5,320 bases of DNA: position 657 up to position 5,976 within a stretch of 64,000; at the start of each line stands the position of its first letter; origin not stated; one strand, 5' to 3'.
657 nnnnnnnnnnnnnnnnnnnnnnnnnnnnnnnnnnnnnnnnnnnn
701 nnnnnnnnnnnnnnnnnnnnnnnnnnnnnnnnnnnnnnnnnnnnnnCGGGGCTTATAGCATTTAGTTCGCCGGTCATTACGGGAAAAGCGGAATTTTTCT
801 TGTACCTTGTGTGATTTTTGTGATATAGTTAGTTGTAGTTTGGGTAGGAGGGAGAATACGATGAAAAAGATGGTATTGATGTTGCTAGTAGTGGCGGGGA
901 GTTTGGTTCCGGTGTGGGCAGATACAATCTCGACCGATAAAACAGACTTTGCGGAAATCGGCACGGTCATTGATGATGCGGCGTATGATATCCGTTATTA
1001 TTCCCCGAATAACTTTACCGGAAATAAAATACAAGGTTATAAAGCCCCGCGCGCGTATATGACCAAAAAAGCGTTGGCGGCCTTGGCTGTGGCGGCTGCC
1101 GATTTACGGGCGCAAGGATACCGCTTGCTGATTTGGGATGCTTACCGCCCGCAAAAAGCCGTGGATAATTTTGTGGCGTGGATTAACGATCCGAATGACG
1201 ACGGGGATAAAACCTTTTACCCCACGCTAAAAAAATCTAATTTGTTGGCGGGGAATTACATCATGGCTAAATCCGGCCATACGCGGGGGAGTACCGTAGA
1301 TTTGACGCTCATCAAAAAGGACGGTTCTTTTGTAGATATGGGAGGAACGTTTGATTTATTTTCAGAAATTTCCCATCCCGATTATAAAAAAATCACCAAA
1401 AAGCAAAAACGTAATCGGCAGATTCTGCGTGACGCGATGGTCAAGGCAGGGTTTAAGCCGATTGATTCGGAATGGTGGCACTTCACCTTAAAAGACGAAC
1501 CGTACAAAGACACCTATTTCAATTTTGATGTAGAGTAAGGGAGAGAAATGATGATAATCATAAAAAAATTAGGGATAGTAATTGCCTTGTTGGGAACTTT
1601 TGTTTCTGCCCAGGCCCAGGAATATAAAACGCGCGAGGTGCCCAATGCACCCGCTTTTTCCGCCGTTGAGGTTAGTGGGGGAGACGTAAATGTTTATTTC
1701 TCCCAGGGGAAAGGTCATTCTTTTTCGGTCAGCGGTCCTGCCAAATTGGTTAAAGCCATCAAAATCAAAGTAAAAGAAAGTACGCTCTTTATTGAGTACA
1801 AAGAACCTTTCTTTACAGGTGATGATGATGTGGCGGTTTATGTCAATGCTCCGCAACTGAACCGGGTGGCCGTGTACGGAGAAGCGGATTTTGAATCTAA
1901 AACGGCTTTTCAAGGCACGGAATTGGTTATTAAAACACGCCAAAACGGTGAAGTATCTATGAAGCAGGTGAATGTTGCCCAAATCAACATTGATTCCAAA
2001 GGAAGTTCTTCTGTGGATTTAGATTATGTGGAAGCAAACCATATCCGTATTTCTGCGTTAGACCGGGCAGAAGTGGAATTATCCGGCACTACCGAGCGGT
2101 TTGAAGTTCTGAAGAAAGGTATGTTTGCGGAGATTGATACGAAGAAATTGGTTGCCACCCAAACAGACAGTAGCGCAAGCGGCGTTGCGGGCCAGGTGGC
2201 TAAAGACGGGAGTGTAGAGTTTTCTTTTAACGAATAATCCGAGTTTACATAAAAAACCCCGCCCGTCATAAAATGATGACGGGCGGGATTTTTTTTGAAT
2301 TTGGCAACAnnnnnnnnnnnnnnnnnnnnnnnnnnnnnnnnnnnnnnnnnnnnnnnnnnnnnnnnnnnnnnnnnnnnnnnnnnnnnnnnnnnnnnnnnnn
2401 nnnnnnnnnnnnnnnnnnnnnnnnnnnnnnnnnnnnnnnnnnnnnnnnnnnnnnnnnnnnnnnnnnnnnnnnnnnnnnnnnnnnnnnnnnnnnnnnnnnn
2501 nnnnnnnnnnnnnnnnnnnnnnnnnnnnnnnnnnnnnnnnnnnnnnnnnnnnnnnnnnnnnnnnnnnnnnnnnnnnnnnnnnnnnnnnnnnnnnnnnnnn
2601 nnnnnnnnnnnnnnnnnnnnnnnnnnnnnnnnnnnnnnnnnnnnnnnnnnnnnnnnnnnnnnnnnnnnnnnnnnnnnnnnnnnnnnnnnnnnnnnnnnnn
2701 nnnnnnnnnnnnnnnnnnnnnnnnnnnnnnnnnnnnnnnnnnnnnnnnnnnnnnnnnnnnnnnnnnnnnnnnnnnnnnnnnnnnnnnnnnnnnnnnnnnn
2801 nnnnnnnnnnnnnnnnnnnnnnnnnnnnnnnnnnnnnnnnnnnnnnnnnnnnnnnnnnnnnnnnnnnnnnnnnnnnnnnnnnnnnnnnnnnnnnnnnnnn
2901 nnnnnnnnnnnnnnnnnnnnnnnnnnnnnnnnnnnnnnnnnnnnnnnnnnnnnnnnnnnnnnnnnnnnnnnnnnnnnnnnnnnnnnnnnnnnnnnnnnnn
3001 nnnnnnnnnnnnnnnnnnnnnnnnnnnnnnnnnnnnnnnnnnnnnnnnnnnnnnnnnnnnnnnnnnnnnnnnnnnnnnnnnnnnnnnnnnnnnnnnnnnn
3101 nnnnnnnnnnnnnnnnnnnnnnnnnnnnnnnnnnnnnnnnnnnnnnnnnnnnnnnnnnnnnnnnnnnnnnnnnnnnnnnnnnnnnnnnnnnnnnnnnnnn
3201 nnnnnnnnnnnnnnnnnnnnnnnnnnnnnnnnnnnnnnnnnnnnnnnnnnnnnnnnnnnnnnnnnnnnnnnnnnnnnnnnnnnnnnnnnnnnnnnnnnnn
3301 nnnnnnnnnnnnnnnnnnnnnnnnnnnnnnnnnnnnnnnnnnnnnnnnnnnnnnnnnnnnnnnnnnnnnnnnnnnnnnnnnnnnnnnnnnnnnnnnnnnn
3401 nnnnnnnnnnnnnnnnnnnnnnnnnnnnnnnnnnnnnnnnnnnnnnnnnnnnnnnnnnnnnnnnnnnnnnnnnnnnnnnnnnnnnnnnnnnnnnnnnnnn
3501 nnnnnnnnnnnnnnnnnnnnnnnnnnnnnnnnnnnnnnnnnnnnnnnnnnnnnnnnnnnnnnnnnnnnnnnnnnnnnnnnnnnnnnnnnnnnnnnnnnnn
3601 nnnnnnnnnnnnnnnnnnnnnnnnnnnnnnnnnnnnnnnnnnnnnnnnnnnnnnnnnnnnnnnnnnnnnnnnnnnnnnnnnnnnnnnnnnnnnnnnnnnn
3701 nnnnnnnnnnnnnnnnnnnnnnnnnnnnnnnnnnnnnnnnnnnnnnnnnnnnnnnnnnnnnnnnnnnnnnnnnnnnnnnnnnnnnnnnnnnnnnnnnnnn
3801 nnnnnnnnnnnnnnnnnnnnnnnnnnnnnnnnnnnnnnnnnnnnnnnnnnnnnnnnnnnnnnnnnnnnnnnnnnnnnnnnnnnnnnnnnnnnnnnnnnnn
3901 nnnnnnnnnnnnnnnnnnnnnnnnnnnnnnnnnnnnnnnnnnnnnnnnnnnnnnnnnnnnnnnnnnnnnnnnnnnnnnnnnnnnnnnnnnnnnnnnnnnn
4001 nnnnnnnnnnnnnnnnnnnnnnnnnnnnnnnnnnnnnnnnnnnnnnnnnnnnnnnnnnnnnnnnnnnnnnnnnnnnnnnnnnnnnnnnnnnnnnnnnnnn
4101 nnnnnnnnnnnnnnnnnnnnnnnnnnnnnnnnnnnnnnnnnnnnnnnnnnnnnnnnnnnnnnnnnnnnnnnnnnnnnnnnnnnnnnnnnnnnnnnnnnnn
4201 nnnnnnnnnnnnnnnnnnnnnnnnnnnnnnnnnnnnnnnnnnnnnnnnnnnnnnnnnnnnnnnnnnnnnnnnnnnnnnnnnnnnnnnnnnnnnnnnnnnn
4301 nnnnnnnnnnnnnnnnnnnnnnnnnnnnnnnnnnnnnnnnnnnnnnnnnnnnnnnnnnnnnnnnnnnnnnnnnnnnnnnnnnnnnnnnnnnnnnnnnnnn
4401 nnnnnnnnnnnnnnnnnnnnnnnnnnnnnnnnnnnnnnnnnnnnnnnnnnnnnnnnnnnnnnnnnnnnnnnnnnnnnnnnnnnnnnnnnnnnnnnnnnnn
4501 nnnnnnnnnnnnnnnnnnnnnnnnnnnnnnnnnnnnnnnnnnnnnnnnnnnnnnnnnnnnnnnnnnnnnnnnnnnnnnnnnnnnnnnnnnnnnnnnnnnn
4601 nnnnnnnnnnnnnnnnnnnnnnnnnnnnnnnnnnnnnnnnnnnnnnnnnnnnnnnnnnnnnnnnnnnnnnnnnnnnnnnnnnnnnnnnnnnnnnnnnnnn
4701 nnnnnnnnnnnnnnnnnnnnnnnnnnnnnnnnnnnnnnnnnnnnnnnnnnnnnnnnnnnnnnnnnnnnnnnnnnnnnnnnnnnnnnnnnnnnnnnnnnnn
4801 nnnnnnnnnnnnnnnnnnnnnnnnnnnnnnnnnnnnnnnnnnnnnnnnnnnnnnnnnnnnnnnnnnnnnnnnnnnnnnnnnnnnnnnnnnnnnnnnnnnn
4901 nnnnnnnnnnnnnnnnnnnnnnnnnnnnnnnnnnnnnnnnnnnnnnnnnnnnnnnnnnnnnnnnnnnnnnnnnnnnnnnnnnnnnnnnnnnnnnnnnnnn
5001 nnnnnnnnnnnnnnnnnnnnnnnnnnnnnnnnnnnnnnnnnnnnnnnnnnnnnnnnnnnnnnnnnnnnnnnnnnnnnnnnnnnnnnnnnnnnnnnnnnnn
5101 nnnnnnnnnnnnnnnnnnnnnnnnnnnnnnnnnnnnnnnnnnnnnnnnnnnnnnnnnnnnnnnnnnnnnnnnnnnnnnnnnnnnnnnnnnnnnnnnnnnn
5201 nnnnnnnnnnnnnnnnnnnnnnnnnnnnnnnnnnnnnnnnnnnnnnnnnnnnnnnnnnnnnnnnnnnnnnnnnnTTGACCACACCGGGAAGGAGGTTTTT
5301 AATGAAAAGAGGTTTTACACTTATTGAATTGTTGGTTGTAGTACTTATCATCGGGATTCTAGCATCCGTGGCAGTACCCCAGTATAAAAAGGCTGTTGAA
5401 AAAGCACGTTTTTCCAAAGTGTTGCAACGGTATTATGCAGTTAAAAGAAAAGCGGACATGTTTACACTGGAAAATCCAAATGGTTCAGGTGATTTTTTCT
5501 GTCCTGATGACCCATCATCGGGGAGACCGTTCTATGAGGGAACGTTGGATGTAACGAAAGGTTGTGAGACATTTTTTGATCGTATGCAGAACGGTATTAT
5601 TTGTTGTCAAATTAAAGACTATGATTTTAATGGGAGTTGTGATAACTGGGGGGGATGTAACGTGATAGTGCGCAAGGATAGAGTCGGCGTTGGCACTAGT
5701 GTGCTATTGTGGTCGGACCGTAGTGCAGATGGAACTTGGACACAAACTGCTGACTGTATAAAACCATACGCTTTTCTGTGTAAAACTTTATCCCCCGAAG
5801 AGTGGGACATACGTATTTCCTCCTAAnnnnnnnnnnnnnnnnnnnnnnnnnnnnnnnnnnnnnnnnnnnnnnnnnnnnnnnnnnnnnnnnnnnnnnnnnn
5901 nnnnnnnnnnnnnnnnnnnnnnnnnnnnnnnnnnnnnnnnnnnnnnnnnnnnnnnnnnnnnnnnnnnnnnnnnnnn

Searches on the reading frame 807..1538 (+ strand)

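Call 36: search_protein_families(library=pfam, proteins=[window:807-1538:+], max_evalue=0.001)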
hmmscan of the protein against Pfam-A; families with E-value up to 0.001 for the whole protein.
window:807-1538:+ (243 aa): 1 family
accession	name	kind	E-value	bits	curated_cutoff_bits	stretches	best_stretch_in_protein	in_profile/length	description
PF01427.22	Peptidase_M15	-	3e-49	167.9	27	1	46-242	3-198/199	D-ala-D-ala dipeptidase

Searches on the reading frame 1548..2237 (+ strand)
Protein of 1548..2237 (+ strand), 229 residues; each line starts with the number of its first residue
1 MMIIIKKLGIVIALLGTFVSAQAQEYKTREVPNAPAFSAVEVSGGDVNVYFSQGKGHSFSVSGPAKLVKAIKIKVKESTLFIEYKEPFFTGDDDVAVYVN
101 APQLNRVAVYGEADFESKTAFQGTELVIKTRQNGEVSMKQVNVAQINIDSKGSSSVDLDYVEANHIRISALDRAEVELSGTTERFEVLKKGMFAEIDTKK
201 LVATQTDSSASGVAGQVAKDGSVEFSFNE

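Call 36: search_protein_families(library=pfam, proteins=[window:1548-2237:+], max_evalue=0.001)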
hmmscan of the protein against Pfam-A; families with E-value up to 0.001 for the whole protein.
window:1548-2237:+ (229 aa): 1 family
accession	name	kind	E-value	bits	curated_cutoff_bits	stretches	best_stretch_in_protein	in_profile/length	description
PF10988.14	DUF2807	-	7.7e-23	81.6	24.2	1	36-213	1-154/181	Putative auto-transporter adhesin, head GIN domain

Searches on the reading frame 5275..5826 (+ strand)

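Call 36: search_protein_families(library=pfam, proteins=[window:5275-5826:+], max_evalue=0.001)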
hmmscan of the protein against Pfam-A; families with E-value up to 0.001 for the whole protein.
window:5275-5826:+ (183 aa): 1 family
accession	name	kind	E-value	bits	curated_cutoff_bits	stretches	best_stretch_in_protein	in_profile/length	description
PF07963.17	N_methyl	-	1.7e-07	31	21.2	1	11-33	4-26/27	Prokaryotic N-terminal methylation motif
